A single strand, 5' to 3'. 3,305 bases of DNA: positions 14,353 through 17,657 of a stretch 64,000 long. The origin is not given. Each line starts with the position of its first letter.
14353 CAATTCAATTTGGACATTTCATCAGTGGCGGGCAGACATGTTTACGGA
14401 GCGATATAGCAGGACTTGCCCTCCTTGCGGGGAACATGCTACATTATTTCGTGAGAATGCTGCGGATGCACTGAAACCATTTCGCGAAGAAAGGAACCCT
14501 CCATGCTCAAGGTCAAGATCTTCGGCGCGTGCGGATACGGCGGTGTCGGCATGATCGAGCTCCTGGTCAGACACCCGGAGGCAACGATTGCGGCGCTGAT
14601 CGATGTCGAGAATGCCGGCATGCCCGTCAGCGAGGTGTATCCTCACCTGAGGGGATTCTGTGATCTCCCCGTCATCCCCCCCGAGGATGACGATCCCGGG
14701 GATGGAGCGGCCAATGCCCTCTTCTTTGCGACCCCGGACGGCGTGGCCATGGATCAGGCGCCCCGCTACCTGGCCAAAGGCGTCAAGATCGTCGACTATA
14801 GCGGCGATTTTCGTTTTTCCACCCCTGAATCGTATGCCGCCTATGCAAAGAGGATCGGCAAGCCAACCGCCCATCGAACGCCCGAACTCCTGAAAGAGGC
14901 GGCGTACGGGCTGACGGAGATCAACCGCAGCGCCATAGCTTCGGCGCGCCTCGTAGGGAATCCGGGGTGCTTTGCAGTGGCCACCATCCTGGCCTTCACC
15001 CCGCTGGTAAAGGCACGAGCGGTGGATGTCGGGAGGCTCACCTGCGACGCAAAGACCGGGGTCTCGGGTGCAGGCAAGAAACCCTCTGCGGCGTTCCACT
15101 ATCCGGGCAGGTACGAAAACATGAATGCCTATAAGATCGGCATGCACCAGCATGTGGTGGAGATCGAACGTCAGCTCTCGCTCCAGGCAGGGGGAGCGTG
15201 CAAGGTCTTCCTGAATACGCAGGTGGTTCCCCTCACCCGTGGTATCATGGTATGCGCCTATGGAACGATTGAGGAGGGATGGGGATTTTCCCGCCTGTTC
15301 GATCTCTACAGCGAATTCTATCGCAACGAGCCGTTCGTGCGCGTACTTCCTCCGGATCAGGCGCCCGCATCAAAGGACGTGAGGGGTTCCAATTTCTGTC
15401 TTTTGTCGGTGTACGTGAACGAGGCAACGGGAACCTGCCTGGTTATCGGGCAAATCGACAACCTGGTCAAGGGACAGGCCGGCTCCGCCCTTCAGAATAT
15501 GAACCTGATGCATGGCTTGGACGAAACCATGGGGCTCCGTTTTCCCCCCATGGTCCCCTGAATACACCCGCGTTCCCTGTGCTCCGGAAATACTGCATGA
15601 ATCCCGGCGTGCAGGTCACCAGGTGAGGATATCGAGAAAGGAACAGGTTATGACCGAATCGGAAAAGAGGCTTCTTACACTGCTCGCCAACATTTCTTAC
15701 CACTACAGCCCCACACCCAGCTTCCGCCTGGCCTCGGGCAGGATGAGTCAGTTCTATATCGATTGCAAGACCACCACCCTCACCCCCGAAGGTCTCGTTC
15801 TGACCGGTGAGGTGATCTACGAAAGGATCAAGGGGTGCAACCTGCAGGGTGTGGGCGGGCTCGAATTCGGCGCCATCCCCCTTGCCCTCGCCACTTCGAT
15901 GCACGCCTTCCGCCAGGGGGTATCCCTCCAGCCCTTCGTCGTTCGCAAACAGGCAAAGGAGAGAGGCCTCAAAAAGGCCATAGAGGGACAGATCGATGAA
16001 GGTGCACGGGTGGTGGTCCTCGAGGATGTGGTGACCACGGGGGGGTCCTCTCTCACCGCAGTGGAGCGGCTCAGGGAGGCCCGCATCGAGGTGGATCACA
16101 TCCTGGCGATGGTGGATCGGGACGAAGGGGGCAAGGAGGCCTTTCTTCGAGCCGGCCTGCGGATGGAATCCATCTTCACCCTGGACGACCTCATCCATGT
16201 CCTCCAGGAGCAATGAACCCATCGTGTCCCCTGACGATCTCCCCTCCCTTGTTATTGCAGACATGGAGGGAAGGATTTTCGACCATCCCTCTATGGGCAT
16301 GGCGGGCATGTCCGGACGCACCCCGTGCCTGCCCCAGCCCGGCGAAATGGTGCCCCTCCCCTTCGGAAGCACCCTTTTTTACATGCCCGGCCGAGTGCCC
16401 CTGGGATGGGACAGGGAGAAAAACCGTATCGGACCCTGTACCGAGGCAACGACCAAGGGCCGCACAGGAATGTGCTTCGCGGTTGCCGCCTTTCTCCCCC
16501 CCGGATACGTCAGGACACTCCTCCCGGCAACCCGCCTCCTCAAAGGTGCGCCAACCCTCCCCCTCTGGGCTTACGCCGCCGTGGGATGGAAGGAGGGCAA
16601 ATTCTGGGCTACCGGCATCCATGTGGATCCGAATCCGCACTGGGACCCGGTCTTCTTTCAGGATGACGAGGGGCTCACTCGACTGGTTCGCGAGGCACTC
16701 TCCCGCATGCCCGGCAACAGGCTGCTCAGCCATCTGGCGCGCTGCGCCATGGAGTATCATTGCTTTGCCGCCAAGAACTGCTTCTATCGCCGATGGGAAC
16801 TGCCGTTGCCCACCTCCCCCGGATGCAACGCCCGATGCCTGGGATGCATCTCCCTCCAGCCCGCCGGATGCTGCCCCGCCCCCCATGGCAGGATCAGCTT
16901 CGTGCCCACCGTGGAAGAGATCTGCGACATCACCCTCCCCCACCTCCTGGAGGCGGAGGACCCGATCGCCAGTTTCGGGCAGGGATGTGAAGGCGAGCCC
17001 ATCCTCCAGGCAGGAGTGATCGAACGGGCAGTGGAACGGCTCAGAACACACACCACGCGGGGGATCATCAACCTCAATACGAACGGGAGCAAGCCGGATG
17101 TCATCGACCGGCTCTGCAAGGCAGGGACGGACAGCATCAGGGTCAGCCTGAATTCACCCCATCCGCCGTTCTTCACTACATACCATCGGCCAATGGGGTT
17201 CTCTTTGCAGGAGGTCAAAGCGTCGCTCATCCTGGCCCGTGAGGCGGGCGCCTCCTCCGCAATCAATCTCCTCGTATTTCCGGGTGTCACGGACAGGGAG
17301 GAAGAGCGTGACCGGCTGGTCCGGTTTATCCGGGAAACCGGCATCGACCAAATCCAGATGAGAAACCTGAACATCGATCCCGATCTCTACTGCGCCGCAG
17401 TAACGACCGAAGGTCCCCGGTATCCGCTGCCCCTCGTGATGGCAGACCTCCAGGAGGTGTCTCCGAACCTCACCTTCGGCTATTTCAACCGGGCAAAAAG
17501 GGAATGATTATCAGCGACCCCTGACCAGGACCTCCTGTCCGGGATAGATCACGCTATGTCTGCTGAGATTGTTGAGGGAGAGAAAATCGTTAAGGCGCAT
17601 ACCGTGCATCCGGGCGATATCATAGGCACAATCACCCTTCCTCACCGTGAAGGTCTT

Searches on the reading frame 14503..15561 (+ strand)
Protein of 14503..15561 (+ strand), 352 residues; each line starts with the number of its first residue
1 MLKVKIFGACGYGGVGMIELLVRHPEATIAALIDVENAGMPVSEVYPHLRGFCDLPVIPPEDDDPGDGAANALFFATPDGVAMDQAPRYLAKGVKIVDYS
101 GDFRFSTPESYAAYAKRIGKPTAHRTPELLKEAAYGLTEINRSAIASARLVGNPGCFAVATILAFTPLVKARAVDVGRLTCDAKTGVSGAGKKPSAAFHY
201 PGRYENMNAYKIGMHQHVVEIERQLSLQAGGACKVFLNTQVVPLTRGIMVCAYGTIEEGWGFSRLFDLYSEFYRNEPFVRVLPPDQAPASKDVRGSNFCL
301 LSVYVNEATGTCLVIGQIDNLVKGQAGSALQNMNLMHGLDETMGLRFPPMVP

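Call 101: search_protein_families(library=pfam, proteins=[window:14503-15561:+], max_evalue=0.00001)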
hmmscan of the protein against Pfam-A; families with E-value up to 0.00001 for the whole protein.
window:14503-15561:+ (352 aa): 3 families
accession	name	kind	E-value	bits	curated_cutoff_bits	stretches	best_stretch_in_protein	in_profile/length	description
PF22698.1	Semialdhyde_dhC_1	-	3.1e-47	160.9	27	1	156-320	1-165/165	Semialdehyde dehydrogenase, dimerisation domain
PF01118.30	Semialdhyde_dh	-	5.7e-24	85.3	26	1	3-147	1-120/121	Semialdehyde dehydrogenase, NAD binding domain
PF02774.23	Semialdhyde_dhC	-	1.3e-13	52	26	1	167-323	3-184/184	Semialdehyde dehydrogenase, dimerisation domain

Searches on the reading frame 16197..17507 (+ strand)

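Call 101: search_protein_families(library=pfam, proteins=[window:16197-17507:+], max_evalue=0.00001)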
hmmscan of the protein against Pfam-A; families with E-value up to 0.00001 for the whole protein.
window:16197-17507:+ (436 aa): 1 family
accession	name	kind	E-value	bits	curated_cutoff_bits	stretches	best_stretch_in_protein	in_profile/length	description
PF04055.27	Radical_SAM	-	5.1e-13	50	29.5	1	205-370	2-161/166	Radical SAM superfamily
